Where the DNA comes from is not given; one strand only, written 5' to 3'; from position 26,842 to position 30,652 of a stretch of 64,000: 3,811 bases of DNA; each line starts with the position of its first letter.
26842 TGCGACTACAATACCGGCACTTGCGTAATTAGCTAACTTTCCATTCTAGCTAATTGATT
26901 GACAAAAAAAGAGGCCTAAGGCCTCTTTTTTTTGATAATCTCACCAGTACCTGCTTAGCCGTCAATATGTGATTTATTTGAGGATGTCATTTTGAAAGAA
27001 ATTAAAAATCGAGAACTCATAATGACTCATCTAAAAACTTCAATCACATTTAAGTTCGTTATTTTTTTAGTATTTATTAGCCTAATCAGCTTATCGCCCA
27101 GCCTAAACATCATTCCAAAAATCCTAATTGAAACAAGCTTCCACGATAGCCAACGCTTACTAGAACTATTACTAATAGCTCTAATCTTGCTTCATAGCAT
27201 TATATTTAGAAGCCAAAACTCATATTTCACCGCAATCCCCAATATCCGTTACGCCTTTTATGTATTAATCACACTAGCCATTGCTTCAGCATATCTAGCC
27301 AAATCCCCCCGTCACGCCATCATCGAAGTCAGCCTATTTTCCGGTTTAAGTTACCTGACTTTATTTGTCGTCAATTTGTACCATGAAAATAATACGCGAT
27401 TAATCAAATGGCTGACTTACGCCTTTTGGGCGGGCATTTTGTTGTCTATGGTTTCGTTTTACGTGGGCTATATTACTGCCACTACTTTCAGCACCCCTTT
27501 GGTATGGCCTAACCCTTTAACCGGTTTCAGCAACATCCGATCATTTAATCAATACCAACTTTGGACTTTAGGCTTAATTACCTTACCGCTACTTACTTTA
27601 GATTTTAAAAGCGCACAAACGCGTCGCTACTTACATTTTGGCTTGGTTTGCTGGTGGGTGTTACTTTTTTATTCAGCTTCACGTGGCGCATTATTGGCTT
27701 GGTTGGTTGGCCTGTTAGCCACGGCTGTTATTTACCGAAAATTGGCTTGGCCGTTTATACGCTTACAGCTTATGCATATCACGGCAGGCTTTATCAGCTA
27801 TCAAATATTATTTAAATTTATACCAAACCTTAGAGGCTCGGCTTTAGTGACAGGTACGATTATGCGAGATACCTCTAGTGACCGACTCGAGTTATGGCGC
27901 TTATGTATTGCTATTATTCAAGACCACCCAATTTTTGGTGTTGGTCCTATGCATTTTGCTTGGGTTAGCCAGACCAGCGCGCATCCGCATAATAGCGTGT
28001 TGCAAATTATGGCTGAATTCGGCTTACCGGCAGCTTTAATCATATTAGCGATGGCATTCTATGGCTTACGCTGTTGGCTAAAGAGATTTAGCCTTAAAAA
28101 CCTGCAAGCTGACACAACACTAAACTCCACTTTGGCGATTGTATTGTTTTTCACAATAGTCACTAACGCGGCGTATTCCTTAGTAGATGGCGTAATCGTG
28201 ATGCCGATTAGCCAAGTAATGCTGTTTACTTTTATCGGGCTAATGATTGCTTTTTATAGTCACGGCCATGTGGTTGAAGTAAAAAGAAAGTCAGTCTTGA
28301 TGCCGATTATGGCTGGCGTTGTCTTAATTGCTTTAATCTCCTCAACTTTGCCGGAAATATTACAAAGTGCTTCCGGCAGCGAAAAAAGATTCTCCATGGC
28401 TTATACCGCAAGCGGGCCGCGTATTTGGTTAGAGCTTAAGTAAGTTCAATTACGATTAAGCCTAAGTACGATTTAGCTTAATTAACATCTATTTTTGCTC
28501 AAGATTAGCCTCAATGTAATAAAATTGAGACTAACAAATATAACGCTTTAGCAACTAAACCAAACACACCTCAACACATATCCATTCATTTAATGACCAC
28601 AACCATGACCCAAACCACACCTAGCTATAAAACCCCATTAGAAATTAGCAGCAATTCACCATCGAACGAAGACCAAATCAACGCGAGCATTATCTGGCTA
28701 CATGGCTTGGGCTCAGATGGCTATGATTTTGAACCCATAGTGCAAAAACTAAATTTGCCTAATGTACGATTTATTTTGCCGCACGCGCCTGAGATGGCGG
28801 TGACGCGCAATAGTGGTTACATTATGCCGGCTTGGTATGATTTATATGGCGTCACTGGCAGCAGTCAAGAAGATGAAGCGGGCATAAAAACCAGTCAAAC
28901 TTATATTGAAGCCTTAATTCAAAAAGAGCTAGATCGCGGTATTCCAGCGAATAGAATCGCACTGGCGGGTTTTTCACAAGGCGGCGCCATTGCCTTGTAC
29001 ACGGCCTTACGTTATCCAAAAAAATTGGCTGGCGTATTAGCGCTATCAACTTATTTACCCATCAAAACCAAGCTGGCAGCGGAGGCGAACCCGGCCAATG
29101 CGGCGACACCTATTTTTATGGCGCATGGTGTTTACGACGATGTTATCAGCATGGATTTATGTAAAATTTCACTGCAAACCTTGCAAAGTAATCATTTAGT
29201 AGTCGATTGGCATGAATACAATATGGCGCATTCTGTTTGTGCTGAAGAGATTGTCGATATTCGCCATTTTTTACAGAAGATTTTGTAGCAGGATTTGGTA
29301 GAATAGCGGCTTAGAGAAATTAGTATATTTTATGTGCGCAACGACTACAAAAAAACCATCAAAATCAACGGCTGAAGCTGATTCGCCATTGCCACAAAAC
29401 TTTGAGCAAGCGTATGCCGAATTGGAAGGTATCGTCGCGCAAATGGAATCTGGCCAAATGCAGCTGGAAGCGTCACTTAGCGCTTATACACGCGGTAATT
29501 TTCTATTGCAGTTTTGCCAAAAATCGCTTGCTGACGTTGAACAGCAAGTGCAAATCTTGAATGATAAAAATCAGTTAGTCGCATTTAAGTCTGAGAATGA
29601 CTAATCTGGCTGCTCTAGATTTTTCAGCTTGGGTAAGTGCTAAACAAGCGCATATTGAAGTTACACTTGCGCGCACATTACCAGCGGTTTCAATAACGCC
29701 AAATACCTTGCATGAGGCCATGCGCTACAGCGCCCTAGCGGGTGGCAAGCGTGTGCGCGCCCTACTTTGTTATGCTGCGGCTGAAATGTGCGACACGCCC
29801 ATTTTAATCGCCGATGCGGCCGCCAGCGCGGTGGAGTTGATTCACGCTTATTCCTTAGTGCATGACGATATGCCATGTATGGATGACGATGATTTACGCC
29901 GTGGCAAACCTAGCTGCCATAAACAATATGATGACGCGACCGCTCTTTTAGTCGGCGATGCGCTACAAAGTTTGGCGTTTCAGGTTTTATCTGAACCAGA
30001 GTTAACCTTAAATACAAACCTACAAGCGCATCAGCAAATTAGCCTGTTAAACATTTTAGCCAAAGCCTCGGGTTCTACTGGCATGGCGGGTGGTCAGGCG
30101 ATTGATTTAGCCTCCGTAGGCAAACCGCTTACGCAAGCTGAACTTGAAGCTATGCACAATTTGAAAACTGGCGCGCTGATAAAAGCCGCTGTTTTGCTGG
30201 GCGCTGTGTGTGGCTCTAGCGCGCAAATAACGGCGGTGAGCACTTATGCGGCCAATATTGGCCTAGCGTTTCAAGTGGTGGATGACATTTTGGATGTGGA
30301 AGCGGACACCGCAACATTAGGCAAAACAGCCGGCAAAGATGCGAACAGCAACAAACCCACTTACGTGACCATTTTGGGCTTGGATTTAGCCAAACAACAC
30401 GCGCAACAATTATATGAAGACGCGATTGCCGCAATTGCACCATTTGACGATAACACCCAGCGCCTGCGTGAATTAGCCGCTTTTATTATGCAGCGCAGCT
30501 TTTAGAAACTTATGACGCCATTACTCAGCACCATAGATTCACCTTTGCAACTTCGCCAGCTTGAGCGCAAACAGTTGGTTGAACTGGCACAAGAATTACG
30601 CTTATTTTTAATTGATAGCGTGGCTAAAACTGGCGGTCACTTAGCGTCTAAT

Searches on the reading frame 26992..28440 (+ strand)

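Call 61: search_protein_families(library=pfam, proteins=[window:26992-28440:+], max_evalue=0.00001)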
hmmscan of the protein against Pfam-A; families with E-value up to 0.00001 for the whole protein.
window:26992-28440:+ (483 aa): 1 family
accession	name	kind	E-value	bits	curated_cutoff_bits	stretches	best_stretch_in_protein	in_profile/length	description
PF04932.20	Wzy_C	-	1.5e-19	70.7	31.7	1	217-352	2-149/149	O-Antigen ligase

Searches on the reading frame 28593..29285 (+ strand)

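Call 58: search_protein_families(library=pfam, proteins=[window:28593-29285:+], max_evalue=0.00001)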
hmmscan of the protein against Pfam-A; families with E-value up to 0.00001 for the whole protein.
window:28593-29285:+ (231 aa): 4 families
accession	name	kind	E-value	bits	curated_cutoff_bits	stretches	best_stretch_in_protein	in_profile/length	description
PF02230.22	Abhydrolase_2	-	2.5e-58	197.9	23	1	25-230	9-216/217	Phospholipase/Carboxylesterase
PF12146.15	Hydrolase_4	-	4.4e-07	29.9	27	0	89-162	43-118/239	Serine aminopeptidase, S33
PF00561.26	Abhydrolase_1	-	5e-07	30.1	25.8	1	33-155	3-103/245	alpha/beta hydrolase fold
PF00756.26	Esterase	-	2.2e-06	28.1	22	1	106-155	99-150/251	Putative esterase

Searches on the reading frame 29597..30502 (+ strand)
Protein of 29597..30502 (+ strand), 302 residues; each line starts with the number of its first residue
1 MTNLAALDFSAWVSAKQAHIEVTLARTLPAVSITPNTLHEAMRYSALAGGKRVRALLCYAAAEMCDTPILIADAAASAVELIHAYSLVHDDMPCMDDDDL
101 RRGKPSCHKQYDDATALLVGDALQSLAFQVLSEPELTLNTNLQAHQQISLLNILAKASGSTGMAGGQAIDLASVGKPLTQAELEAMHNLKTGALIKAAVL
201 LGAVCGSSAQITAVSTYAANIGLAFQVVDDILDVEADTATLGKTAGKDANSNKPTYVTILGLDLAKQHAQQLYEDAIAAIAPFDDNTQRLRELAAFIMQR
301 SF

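Call 59: search_protein_families(library=pfam, proteins=[window:29597-30502:+], max_evalue=0.00001)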
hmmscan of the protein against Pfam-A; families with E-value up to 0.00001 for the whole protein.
window:29597-30502:+ (302 aa): 1 family
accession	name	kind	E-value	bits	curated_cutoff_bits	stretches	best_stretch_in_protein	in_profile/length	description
PF00348.22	polyprenyl_synt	-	1.2e-56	192.2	27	1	36-278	2-235/251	Polyprenyl synthetase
